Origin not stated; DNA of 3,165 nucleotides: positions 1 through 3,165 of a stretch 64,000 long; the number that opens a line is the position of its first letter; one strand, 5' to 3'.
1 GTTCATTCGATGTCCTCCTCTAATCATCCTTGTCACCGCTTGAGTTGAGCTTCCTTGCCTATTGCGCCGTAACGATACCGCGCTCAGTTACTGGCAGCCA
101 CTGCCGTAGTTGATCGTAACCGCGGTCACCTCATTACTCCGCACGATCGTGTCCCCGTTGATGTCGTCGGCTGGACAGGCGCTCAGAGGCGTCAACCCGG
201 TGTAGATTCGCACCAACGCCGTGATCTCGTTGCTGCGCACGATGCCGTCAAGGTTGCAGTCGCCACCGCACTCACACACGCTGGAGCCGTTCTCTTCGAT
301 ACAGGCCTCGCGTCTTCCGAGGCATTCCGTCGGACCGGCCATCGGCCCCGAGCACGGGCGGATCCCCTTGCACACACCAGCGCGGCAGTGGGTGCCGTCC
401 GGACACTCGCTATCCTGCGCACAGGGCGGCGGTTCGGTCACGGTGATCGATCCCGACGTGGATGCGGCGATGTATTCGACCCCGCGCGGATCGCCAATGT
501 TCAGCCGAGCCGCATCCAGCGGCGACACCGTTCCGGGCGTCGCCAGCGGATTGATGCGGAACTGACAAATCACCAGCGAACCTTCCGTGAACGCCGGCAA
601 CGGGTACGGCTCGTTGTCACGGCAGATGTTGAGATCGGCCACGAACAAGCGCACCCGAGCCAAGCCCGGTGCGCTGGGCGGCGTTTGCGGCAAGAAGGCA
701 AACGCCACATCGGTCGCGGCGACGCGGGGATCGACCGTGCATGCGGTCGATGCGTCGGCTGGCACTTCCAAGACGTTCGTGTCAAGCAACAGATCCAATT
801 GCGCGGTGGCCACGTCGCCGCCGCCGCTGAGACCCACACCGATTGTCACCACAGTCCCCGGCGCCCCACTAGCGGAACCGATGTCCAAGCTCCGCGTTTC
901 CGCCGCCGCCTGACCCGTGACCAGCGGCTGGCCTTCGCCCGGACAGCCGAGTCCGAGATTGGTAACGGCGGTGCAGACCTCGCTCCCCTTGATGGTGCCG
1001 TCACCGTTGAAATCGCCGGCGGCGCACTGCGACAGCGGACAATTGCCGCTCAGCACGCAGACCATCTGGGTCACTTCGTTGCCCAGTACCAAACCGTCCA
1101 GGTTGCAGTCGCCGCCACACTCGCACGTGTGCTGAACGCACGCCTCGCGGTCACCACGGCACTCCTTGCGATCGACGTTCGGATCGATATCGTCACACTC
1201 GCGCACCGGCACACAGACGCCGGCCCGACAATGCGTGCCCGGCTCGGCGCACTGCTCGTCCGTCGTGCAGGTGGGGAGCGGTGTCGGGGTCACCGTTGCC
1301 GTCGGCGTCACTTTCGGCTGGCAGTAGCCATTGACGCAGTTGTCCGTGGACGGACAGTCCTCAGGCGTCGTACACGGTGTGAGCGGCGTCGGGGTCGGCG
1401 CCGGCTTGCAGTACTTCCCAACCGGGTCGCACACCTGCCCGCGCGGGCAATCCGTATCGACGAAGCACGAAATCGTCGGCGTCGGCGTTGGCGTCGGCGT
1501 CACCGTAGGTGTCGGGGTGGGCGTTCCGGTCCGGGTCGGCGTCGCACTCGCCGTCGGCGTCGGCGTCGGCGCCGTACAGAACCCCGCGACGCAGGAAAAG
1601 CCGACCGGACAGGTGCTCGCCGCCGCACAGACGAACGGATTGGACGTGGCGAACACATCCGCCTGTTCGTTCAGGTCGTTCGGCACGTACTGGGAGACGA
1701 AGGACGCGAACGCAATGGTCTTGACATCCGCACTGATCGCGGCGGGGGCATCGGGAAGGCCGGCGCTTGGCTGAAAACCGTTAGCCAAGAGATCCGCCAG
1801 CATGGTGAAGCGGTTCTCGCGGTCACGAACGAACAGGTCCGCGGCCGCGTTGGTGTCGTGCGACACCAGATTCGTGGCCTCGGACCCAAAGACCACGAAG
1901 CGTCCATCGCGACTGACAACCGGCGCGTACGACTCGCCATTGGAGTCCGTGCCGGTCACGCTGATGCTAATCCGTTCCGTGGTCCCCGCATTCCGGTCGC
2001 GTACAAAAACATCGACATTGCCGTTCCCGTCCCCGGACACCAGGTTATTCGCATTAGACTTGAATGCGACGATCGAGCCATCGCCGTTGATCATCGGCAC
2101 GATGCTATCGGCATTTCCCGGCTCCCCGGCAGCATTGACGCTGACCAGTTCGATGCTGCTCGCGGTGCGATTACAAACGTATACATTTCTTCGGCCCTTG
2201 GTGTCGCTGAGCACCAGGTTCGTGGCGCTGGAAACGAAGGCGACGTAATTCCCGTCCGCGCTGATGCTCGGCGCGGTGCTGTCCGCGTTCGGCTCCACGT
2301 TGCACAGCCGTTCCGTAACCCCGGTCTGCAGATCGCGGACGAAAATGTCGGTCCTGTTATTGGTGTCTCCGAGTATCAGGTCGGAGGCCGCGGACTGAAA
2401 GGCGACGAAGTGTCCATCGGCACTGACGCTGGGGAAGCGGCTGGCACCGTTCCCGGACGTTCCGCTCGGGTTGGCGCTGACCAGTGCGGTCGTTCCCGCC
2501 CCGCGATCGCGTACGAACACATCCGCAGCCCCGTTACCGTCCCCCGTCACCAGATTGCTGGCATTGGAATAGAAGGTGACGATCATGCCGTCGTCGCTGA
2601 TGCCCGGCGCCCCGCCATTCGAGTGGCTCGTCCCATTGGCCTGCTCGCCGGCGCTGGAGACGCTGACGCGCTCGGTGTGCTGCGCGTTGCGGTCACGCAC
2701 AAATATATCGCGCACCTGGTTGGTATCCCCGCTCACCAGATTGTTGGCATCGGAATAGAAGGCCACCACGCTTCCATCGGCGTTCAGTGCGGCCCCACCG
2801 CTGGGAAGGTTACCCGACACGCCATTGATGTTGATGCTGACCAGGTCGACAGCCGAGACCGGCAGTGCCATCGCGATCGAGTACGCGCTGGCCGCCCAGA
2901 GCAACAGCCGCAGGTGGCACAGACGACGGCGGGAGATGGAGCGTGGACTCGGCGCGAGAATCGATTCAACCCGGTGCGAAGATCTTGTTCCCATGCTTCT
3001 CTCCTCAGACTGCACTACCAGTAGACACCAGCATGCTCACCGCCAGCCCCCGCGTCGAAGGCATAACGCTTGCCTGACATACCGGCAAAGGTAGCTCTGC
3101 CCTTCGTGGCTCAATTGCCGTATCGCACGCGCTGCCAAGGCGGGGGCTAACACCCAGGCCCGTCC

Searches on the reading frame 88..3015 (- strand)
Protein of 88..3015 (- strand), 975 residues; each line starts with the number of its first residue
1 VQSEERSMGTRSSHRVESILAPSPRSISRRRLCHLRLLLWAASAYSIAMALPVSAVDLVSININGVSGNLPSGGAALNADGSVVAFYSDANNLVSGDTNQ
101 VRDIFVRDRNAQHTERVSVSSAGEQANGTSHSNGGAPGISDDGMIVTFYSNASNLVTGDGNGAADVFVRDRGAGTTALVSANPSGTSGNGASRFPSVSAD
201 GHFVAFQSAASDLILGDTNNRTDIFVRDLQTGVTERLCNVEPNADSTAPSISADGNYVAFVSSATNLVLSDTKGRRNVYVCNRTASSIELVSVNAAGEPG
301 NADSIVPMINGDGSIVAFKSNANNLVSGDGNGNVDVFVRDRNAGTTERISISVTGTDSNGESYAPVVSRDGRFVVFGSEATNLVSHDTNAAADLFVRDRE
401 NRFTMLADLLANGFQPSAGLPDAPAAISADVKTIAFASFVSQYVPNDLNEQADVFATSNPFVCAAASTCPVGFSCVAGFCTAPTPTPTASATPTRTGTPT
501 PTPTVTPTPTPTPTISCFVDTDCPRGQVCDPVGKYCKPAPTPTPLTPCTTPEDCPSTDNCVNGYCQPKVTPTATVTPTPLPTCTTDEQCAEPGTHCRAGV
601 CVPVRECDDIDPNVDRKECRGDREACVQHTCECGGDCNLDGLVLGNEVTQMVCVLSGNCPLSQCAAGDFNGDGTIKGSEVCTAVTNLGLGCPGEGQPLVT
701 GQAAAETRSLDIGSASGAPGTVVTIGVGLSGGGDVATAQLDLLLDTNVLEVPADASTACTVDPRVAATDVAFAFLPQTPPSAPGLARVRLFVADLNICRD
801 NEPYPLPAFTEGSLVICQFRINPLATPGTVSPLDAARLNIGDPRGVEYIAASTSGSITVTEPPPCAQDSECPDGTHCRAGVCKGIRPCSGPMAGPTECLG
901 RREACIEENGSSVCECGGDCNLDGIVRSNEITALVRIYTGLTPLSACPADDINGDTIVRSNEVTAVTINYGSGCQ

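Call 29: search_protein_families(library=pfam, proteins=[window:88-3015:-], max_evalue=0.001)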
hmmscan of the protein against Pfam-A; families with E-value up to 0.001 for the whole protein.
window:88-3015:- (975 aa): 3 families
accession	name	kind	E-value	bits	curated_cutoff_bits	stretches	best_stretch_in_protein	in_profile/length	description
PF07676.18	PD40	-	3.9e-12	46.2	20.9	0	244-265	9-30/38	WD40-like Beta Propeller Repeat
PF00963.24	Cohesin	-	0.00013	22.6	24.1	1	710-752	3-47/139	Cohesin domain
PF23416.1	DUF7107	-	0.00045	20.9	24.6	1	516-565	1-46/48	Domain of unknown function (DUF7107)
